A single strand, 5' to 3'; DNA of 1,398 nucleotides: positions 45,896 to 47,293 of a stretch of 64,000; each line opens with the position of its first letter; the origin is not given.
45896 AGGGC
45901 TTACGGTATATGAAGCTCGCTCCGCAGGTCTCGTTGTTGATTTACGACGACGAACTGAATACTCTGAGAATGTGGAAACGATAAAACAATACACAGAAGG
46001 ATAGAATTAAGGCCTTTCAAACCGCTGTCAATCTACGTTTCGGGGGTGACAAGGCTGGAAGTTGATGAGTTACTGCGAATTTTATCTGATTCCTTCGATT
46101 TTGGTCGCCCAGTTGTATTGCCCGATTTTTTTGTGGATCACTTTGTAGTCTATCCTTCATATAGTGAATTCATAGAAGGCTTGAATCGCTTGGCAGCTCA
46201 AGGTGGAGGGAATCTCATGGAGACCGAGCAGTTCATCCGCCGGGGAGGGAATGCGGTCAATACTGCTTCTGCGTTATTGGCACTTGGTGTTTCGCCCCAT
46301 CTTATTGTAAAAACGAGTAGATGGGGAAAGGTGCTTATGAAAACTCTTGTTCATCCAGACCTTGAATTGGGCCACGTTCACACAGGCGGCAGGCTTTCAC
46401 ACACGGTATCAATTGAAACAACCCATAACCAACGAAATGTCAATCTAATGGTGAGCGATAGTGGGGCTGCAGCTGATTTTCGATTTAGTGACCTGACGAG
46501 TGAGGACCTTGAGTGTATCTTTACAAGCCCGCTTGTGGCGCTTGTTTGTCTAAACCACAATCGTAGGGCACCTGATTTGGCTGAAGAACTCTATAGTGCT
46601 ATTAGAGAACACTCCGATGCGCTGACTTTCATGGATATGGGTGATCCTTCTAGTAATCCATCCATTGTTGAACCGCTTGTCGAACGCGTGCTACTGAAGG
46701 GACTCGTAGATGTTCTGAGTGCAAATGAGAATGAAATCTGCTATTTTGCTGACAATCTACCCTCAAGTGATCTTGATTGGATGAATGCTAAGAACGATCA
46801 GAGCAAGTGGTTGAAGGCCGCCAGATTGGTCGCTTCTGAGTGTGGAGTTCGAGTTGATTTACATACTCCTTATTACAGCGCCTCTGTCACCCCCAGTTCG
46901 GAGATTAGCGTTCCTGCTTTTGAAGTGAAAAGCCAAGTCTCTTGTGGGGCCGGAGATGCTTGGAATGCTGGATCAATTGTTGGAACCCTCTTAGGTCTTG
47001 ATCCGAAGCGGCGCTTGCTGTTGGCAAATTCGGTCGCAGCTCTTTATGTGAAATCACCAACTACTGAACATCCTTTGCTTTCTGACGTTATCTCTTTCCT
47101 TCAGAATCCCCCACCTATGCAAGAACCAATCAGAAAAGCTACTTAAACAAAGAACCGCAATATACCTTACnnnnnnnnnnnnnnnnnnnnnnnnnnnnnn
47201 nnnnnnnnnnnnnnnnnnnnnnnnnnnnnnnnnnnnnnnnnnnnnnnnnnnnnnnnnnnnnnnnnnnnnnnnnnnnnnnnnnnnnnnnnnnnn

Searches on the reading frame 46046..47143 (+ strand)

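Call 45: search_protein_families(library=pfam, proteins=[window:46046-47143:+], max_evalue=0.0001)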
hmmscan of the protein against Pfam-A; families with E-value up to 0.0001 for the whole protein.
window:46046-47143:+ (366 aa): 2 families
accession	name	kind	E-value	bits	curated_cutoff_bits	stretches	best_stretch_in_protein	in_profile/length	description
PF00294.29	PfkB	-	2.2e-11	44.1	25.8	1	65-343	34-298/302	pfkB family carbohydrate kinase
PF25270.1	Khk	-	3.5e-05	23.6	35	1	251-352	261-362/365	Prokaryotic ketohexokinase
